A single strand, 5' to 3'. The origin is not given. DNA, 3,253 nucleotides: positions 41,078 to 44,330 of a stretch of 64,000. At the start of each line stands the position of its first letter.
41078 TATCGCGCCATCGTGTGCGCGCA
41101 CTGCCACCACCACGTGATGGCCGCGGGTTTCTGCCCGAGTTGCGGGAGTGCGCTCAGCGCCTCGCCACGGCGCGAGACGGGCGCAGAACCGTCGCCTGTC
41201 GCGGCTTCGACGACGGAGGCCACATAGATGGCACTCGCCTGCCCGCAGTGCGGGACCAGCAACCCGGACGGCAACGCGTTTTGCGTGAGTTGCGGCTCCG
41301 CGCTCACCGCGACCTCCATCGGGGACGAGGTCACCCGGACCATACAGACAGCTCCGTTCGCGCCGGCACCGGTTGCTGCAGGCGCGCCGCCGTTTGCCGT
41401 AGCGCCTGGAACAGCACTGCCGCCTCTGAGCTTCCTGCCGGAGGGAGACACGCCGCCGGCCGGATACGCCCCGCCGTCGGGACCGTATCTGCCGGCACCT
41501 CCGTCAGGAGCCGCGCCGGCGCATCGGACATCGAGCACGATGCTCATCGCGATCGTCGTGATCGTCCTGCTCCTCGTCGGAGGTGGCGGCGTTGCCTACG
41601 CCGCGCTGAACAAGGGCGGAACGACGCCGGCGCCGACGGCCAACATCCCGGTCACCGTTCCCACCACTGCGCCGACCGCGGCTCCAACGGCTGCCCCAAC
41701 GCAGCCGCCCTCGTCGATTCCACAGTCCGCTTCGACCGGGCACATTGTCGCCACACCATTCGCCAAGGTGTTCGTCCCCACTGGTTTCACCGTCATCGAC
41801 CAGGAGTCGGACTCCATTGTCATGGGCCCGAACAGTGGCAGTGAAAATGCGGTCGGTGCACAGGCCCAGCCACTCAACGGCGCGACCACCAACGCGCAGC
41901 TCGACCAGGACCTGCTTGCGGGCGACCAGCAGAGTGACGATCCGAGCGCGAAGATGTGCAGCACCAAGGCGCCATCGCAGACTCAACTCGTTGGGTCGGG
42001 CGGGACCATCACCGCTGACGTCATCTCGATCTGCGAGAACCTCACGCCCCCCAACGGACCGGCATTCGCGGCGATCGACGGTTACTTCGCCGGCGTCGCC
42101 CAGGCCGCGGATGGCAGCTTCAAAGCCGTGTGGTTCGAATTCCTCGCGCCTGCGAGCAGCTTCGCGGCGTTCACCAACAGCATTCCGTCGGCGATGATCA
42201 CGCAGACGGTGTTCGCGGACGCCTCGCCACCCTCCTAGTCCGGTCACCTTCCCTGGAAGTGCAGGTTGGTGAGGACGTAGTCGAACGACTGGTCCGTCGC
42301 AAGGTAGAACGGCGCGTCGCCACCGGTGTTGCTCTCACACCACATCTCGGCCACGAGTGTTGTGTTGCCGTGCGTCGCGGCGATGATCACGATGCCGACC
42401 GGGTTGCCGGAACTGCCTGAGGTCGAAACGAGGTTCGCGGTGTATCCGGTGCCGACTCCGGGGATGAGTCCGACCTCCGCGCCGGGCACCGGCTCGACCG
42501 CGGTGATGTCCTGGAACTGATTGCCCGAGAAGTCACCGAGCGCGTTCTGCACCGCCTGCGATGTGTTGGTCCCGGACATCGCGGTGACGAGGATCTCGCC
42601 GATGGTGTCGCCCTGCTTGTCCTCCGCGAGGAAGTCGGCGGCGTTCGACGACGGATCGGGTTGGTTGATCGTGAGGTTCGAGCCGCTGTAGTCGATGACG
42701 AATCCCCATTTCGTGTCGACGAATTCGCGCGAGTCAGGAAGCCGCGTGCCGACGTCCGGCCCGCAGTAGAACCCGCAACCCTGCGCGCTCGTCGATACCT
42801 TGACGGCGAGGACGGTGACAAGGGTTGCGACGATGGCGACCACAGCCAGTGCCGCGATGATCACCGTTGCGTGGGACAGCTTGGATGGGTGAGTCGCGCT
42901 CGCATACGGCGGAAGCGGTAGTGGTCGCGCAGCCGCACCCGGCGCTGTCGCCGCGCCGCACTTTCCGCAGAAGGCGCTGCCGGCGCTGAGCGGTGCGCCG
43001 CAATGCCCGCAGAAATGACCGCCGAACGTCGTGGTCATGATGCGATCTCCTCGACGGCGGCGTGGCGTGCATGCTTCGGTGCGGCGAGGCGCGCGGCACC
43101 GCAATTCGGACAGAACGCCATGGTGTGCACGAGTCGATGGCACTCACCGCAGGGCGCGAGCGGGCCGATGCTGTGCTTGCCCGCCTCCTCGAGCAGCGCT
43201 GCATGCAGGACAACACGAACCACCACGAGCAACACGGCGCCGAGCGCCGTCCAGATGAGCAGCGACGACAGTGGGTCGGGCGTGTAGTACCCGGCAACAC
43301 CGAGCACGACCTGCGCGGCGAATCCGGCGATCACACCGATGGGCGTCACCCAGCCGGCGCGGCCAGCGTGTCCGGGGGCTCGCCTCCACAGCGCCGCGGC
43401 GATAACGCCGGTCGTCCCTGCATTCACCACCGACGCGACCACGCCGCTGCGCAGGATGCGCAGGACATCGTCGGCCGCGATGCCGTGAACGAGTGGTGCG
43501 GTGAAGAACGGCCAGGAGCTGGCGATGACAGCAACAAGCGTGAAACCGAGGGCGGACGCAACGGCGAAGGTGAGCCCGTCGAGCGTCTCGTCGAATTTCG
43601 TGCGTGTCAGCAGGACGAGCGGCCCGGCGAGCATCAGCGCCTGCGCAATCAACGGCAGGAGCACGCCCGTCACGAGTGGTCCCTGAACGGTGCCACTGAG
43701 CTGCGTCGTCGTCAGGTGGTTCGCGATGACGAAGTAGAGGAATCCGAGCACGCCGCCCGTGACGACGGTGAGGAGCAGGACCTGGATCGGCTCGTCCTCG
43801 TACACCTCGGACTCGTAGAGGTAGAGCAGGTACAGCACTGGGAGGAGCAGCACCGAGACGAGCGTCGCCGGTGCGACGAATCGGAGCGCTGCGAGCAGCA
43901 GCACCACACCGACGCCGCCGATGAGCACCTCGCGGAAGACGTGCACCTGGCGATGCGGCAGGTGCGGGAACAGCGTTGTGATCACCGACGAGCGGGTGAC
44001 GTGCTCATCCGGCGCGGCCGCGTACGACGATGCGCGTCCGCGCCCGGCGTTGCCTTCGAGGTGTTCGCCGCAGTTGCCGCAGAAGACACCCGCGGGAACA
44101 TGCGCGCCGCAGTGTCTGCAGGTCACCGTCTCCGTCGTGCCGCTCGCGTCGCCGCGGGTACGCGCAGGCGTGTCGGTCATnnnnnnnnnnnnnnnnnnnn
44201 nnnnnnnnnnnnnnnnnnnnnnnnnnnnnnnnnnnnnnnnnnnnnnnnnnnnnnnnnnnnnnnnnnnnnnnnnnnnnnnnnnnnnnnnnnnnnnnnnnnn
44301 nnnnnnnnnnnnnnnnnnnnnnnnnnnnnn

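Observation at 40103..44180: Mirror-image duplicated two-gene cassettes: zinc-ribbon-flanked PrsW-like membrane protein + zinc-ribbon single-pass protein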

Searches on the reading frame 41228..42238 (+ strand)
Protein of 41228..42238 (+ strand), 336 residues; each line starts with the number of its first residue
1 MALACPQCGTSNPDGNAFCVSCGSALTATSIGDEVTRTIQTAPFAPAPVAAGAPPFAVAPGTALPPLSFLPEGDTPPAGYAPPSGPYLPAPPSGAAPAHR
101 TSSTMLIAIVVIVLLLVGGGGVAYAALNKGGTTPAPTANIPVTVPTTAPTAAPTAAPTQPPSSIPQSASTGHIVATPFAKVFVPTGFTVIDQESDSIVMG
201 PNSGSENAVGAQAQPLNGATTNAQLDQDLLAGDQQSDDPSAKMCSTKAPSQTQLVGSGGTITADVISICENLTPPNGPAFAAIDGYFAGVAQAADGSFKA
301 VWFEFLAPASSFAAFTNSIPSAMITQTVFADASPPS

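Call 3: search_protein_families(library=pfam, proteins=[window:41228-42238:+], max_evalue=1)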
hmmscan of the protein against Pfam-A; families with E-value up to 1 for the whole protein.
window:41228-42238:+ (336 aa): 6 families
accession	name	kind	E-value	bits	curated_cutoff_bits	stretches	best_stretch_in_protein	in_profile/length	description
PF13240.11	Zn_Ribbon_1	-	1.1e-06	28.7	25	1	5-26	2-23/23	zinc-ribbon domain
PF12773.13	DZR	-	2.4e-05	24.8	27.3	1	5-27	1-23/45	Double zinc ribbon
PF24463.1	DUF7577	-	0.00072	19.5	28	1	4-26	4-26/27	Domain of unknown function (DUF7577)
PF13248.11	Zn_ribbon_3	-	0.006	16.5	27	1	4-24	4-24/26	zinc-ribbon domain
PF08271.17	Zn_Ribbon_TF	-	0.028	14.4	29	1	4-31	2-34/43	TFIIB zinc-binding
PF14952.11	zf-tcix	-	0.85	9.7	31.2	0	4-19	12-27/42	Putative treble-clef, zinc-finger, Zn-binding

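Call 4: search_protein_families(library=ncbifam, proteins=[window:41228-42238:+], max_evalue=1)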
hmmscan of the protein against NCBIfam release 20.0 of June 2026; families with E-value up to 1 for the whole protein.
window:41228-42238:+ (336 aa): 6 families
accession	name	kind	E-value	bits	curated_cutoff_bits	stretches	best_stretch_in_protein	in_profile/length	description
TIGR03931.1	T7SS_Rv3446c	hypoth_equivalog_domain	1.2e-05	25.7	47.6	1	108-237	2-125/194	type VII secretion-associated protein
NF011149.0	PRK14559.1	equivalog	0.00042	19.2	374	1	3-30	2-29/642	serine/threonine phosphatase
NF045510.1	4Cys_prefix_kin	domain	0.026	14.8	24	1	6-26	5-26/26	4-Cys prefix domain-containing protein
NF033761.1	gliding_GltJ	equivalog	0.078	12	450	1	46-192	320-462/671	adventurous gliding motility protein GltJ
NF051431.1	Rv0361_Cterm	subfamily_domain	0.14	12.3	37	1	104-139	4-38/140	Rv0361 family membrane protein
NF047912.1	ECs_2282_CxxC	subfamily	0.66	9.9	37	0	3-39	3-50/60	ECs_2282 family putative zinc-binding protein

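Call 27: find_homologous_proteins(query=window:41228-42238:+, max_evalue=0.001)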
Query window:41228-42238:+ (336 aa): 35 proteins with E <= 0.001 among 8000 candidates.
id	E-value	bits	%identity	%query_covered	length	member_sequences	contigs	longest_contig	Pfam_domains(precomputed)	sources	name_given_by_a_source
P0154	2.0e-206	703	99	100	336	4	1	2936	PF13240.12,PF12773.14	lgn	-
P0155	9.1e-165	566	81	100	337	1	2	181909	PF13240.12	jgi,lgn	jgi:hypothetical protein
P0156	6.0e-156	537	77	100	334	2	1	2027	PF13240.12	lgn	-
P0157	2.0e-152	525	76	100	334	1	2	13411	PF13240.12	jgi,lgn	jgi:hypothetical protein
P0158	2.0e-149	516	74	100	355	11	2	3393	PF13240.12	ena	-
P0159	4.3e-148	511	75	99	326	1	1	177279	PF13240.12,PF12773.14,PF24463.2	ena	-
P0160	4.9e-144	498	74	100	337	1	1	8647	PF13240.12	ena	-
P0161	1.4e-141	490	71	99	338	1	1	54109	PF13240.12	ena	-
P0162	1.8e-139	483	71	100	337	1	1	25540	PF13240.12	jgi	jgi:hypothetical protein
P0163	3.9e-129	449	68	100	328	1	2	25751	PF13240.12,PF24463.2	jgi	jgi:hypothetical protein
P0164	2.3e-116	407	58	100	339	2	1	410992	PF13240.12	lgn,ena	-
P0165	4.6e-114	399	62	100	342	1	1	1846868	PF13240.12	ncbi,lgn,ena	-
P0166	1.4e-112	394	57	100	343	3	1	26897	-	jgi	jgi:hypothetical protein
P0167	8.0e-109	382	59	99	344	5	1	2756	PF13240.12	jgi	jgi:hypothetical protein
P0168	3.3e-108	380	59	100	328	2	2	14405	PF13240.12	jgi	jgi:hypothetical protein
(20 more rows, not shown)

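Call 35: predict_structure(alignment_id=A2)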
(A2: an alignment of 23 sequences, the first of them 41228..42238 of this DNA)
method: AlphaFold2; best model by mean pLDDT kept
length: 336 residues; sequences in the alignment: 23
mean_pLDDT: 67.8   pTM: 0.55
mean pLDDT of the five models: 67.8, 61.2, 60.2, 57.6, 43.2
residues with pLDDT >= 90: 142; 70-90: 36; 50-70: 16; < 50: 142
segments of 3 or more residues with pLDDT < 50: 28-168
pLDDT, mean of each block of 10 residues (from residue 1): 69 67 59 28 33 35 32 41 42 38 36 40 37 39 36 40 48 96 95 94 90 94 96 86 94 98 97 82 96 97 96 93 97 95
secondary structure, 60 per line:
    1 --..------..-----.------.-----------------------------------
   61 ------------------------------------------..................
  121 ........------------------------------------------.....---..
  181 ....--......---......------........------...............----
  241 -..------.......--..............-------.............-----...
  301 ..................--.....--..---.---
elements in order: H103-128 E171-175 E179-184 E187-192 E196-201 E208-215 H222-236 E250-256 E259-272 E280-292 E298-308 H309-318 H321-325

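Call 38: fold_search(model_id=the predicted structure, library=pdb)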
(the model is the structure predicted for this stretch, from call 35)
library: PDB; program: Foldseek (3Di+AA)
matches with E <= 10: 1096; with E <= 0.001: 3
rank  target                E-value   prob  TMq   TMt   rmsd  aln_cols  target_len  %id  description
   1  3lyd_A                5.8e-04  1.00  0.31  0.58   4.9       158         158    8  Crystal structure of Putative uncharacterized protein from Jonesia denitrificans (released 2010-03-09)
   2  6xrr_A                8.0e-04  1.00  0.26  0.54   6.7       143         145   10  Structure of SciW bound to the Rhs1 Transmembrane Domain from Salmonella typhimurium (released 2020-12-30)
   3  8z9d_P                9.0e-04  1.00  0.32  0.51  11.3       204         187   14  cryo-EM structure of PSII-LHCII megacomplex from spinach (released 2024-11-13)
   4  6xrb_B                1.2e-03  1.00  0.29  0.58   8.6       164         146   10  Crystal structure of SciW from Salmonella typhimurium (released 2020-12-30)
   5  6xrr_B                1.4e-03  1.00  0.27  0.55   3.7       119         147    8  Structure of SciW bound to the Rhs1 Transmembrane Domain from Salmonella typhimurium (released 2020-12-30)
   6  3hlz_B                1.6e-03  1.00  0.25  0.30   5.9       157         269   11  Crystal structure of BT_1490 (NP_810393.1) from BACTEROIDES THETAIOTAOMICRON VPI-5482 at 1.50 A resolution (released 2009-06-16)
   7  6xrr_D                1.9e-03  1.00  0.24  0.51   9.8       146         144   10  Structure of SciW bound to the Rhs1 Transmembrane Domain from Salmonella typhimurium (released 2020-12-30)
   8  9grx_0                2.3e-03  1.00  0.30  0.56   5.0       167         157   11  NDH-PSI-LHCI supercomplex from S. oleracea (released 2025-02-12)
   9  6xrr_H                2.4e-03  1.00  0.23  0.51   3.4       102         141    9  Structure of SciW bound to the Rhs1 Transmembrane Domain from Salmonella typhimurium (released 2020-12-30)
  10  1eq6                  3.2e-03  1.00  0.29  0.48   6.0       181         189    8  1.9 ANGSTROM RESOLUTION CRYSTAL STRUCTURE OF THE SACCHAROMYCES CEREVISIAE RAN-BINDING PROTEIN MOG1P (released 2000-05-27)
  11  3hlz_A                3.2e-03  1.00  0.23  0.28   5.2       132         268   12  Crystal structure of BT_1490 (NP_810393.1) from BACTEROIDES THETAIOTAOMICRON VPI-5482 at 1.50 A resolution (released 2009-06-16)
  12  5zx9                  3.6e-03  1.00  0.28  0.49   5.4       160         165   11  Crystal structure of apo form fibronectin-binding protein Apa from Mycobacterium tuberculosis (released 2019-05-29)
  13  9mvg_D                6.6e-03  1.00  0.23  0.51   3.7       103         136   10  Structure of SciW variant L66A bound to the Rhs1 transmembrane domain (released 2026-01-28)
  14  9mvg_A                7.3e-03  1.00  0.23  0.49   3.8       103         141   11  Structure of SciW variant L66A bound to the Rhs1 transmembrane domain (released 2026-01-28)
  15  3fo5_A                7.3e-03  0.85  0.20  0.26  15.9       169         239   10  Human START domain of Acyl-coenzyme A thioesterase 11 (ACOT11) (released 2009-02-24)
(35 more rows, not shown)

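Call 56: search_protein_families(library=padloc, proteins=[window:41228-42238:+], max_evalue=0.01)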
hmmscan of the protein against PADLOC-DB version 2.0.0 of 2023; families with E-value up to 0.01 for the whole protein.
window:41228-42238:+ (336 aa): 0 families

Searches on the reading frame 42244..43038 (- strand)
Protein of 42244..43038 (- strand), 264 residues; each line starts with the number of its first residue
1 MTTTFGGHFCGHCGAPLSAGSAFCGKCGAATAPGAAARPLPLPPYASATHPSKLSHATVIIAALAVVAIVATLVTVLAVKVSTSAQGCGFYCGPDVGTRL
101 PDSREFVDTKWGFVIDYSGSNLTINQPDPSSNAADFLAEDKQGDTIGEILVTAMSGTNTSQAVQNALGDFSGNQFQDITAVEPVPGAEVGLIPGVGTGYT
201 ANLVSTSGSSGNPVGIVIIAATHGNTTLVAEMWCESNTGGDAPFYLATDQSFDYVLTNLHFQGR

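Call 3: search_protein_families(library=pfam, proteins=[window:42244-43038:-], max_evalue=1)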
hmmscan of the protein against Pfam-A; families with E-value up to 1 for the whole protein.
window:42244-43038:- (264 aa): 6 families
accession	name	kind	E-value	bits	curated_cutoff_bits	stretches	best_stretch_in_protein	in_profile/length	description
PF13240.11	Zn_Ribbon_1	-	7.2e-07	29.3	25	1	9-30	1-22/23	zinc-ribbon domain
PF12773.13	DZR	-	0.00056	20.5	27.3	1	10-28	1-19/45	Double zinc ribbon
PF09297.16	Zn_ribbon_NUD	-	0.00099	19.2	24.8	2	22-33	4-15/32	NADH pyrophosphatase zinc ribbon domain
PF13248.11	Zn_ribbon_3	-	0.01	15.7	27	1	10-29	5-24/26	zinc-ribbon domain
PF24463.1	DUF7577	-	0.041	13.9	28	1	7-29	2-24/27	Domain of unknown function (DUF7577)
PF18912.6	DZR_2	-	0.054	13.8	27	1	6-27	35-55/56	Double zinc ribbon domain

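Call 4: search_protein_families(library=ncbifam, proteins=[window:42244-43038:-], max_evalue=1)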
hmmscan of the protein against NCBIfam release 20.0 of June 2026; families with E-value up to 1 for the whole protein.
window:42244-43038:- (264 aa): 1 family
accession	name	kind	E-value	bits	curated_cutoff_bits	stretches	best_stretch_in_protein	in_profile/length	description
TIGR01733.1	AA-adenyl-dom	subfamily_domain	0.087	11.6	317.4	1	200-258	122-178/409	amino acid adenylation domain-containing protein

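Call 26: find_homologous_proteins(query=window:42244-43038:-, max_evalue=0.001)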
Query window:42244-43038:- (264 aa): 33 proteins with E <= 0.001 among 2814 candidates.
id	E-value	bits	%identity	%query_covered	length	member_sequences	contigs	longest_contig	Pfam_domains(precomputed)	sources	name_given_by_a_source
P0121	5.1e-160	549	92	100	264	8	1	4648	PF13240.12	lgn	-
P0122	6.1e-154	529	88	100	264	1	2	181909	PF13240.12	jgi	jgi:hypothetical protein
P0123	2.9e-153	527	87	100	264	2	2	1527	PF13240.12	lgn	-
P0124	4.2e-148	510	85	100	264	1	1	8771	PF13240.12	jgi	jgi:zinc ribbon protein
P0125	3.6e-146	504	84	100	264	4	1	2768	PF13240.12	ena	-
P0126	6.3e-146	503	84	99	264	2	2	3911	PF13240.12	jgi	jgi:acyl-CoA synthetase (AMP-forming)/AMP-acid ligase II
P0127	4.8e-145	500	83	100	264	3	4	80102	PF13240.12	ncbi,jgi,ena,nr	ncbi:MAG TPA: zinc ribbon domain-containing protein [Candidatus Acidoferrales bacterium]|nr:zinc rib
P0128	2.9e-144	497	82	100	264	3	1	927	PF13240.12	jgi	jgi:hypothetical protein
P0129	3.1e-144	497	82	100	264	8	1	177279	PF13240.12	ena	-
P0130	4.7e-144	497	83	100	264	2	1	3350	PF13240.12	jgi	jgi:hypothetical protein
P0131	7.4e-136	470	78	100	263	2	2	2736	PF13240.12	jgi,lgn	jgi:hypothetical protein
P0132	7.6e-133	460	77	100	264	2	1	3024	PF13240.12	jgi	jgi:hypothetical protein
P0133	1.8e-132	459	77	100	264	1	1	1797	PF13240.12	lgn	-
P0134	4.9e-131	454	76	100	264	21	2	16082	PF13240.12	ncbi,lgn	-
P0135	5.3e-129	447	81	93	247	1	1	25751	-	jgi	jgi:hypothetical protein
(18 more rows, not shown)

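Call 37: predict_structure(alignment_id=A3)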
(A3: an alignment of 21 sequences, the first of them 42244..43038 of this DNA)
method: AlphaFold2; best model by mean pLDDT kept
length: 264 residues; sequences in the alignment: 21
mean_pLDDT: 55.4   pTM: 0.49
mean pLDDT of the five models: 55.4, 52.2, 51.2, 47.9, 43.9
residues with pLDDT >= 90: 0; 70-90: 68; 50-70: 82; < 50: 114
segments of 3 or more residues with pLDDT < 50: 1-55, 78-99, 183-194, 205-210, 237-254
pLDDT, mean of each block of 10 residues (from residue 1): 35 44 42 35 36 52 75 60 29 36 60 62 70 77 74 78 78 67 45 51 49 65 74 58 37 51 50
secondary structure, 60 per line:
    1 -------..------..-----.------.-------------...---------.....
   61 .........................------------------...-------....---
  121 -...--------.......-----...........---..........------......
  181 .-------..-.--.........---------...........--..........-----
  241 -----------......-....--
elements in order: H56-85 E104-106 E114-117 E122-124 E133-139 E145-155 H159-168 E175-181 E195-203 E213-223 E226-235 H252-257 E259-262

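Call 56: search_protein_families(library=padloc, proteins=[window:42244-43038:-], max_evalue=0.01)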
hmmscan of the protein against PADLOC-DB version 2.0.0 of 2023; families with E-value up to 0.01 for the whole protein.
window:42244-43038:- (264 aa): 0 families

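Call 62: fold_search(model_id=the predicted structure, library=pdb)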
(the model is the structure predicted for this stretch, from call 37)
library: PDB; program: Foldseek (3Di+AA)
matches with E <= 10: 1442; with E <= 0.001: 13
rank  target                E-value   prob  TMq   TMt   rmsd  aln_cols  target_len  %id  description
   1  3hlz_B                1.7e-05  1.00  0.35  0.34   5.2       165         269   13  Crystal structure of BT_1490 (NP_810393.1) from BACTEROIDES THETAIOTAOMICRON VPI-5482 at 1.50 A resolution (released 2009-06-16)
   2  3hlz_A                1.8e-05  1.00  0.35  0.35   5.2       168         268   14  Crystal structure of BT_1490 (NP_810393.1) from BACTEROIDES THETAIOTAOMICRON VPI-5482 at 1.50 A resolution (released 2009-06-16)
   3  4rth_A                3.6e-05  1.00  0.37  0.54   5.8       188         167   11  The crystal structure of PsbP from Zea mays (released 2015-03-11)
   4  1v2b_A                4.0e-05  1.00  0.33  0.52   6.6       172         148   12  Crystal Structure of PsbP Protein in the Oxygen-Evolving Complex of Photosystem II from Higher Plants (released 2004-05-18)
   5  1v2b_B                5.0e-05  1.00  0.29  0.45   7.5       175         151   10  Crystal Structure of PsbP Protein in the Oxygen-Evolving Complex of Photosystem II from Higher Plants (released 2004-05-18)
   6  4rth_B                1.2e-04  1.00  0.38  0.55   5.7       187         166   11  The crystal structure of PsbP from Zea mays (released 2015-03-11)
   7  9gnw_P                3.1e-04  1.00  0.34  0.45   7.2       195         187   10  Universal PSII assembly intermediate (released 2025-09-17)
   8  7pi0_P                4.6e-04  1.00  0.33  0.43   8.9       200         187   11  Unstacked compact Dunaliella PSII (released 2022-08-17)
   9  4rti                  5.1e-04  1.00  0.33  0.45   7.0       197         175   10  The crystal structure of PsbP from Spinacia oleracea (released 2015-03-11)
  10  8bd3_F1               7.9e-04  1.00  0.34  0.45   5.7       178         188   13  Cryo-EM structure of the Photosystem II - LHCII supercomplex from Chlorella ohadi (released 2023-08-09)
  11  6e8a_A                9.3e-04  1.00  0.25  0.39   6.5       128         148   11  Crystal structure of DcrB from Salmonella enterica at 1.92 Angstroms resolution (released 2018-10-31)
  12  5yfg_MODEL_1_A        9.9e-04  1.00  0.43  0.57   5.8       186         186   12  SOLUTION STRUCTURE OF HUMAN MOG1 (released 2017-11-01)
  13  9grx_0                9.9e-04  1.00  0.34  0.51   7.0       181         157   12  NDH-PSI-LHCI supercomplex from S. oleracea (released 2025-02-12)
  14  4luq_C                1.0e-03  1.00  0.31  0.57   5.8       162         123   12  Crystal structure of virulence effector Tse3 in complex with neutralizer Tsi3 (released 2013-09-18)
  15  3wa5_B                1.0e-03  1.00  0.31  0.54   6.4       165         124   12  Crystal Structure of type VI peptidoglycan muramidase effector Tse3 in complex with its cognate immunity protein Tsi3 (released 2013-10-02)
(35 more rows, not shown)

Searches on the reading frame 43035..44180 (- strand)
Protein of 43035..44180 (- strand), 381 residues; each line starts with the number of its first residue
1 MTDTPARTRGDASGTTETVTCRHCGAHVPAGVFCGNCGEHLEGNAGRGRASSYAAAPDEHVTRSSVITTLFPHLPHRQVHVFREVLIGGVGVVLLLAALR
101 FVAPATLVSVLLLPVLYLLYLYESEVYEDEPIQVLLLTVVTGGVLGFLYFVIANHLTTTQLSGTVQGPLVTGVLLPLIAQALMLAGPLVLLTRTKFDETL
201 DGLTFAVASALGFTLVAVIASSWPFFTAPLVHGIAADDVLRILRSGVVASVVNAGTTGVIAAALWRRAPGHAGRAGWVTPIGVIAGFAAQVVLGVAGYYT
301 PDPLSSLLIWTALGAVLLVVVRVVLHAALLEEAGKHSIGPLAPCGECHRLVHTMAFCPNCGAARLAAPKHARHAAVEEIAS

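Call 3: search_protein_families(library=pfam, proteins=[window:43035-44180:-], max_evalue=1)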
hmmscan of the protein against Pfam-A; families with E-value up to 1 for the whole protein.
window:43035-44180:- (381 aa): 13 families
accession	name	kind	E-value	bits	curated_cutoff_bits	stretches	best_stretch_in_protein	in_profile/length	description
PF07191.17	Zn_ribbon_6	-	9.7e-06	25.9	25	2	15-46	13-44/67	Double zinc ribbon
PF13367.11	PrsW-protease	-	4e-05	23.7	23.5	1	130-273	1-151/196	PrsW family intramembrane metalloprotease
PF12773.13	DZR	-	0.00047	20.7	27.3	2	21-38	1-19/45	Double zinc ribbon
PF24463.1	DUF7577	-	0.00051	20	28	1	17-42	1-27/27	Domain of unknown function (DUF7577)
PF02150.21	Zn_ribbon_RPB9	-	0.0072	16.6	25.2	0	12-31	17-34/36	RNA polymerases M/15 Kd subunit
PF17032.10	Zn_ribbon_15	-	0.009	17.2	28.9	0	342-361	53-73/73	zinc-ribbon family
PF13248.11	Zn_ribbon_3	-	0.0099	15.8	27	1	17-40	1-25/26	zinc-ribbon domain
PF01155.25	HypA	-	0.025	15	28.9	0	341-366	70-98/112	Hydrogenase/urease nickel incorporation, metallochaperone, hypA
PF05495.17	zf-CHY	-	0.075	13.9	31.3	1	16-40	40-64/68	CHY zinc finger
PF13240.11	Zn_Ribbon_1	-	0.086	13.1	25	2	21-40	2-22/23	zinc-ribbon domain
PF18912.6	DZR_2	-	0.2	11.9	27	0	20-37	38-55/56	Double zinc ribbon domain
PF14354.12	Lar_restr_allev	-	0.69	10.6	28.6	0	349-367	24-40/58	Restriction alleviation protein Lar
PF01783.29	Ribosomal_L32p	-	0.86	10.3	21.3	0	17-41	25-48/56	Ribosomal L32p protein family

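Call 4: search_protein_families(library=ncbifam, proteins=[window:43035-44180:-], max_evalue=1)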
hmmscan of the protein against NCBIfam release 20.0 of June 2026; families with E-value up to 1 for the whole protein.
window:43035-44180:- (381 aa): 6 families
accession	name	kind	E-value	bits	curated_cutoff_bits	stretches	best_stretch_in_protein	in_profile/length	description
NF033739.1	intramemb_PrsW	equivalog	9.4e-07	28.7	225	1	109-216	5-112/210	glutamic-type intramembrane protease PrsW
NF041023.1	PP0621_fam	subfamily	0.0064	16.7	45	1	10-31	33-55/71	PP0621 family protein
NF041835.1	rnfA_Methano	equivalog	0.0074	16.7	300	1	117-222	59-155/195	Rnf electron transport complex subunit RnfA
TIGR03826.1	YvyF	hypoth_equivalog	0.039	13.9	124.15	1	18-44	81-107/137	TIGR03826 family flagellar region protein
NF041664.1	RNAP_arch_Epp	equivalog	0.23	11.4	50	1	344-365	3-23/57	transcription elongation factor subunit Spt4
NF041915.1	HVO_2901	equivalog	0.6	10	80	1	15-31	12-28/55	HVO_2901 family zinc finger protein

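Call 56: search_protein_families(library=padloc, proteins=[window:43035-44180:-], max_evalue=0.01)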
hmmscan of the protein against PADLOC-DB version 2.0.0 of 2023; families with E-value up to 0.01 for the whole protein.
window:43035-44180:- (381 aa): 0 families
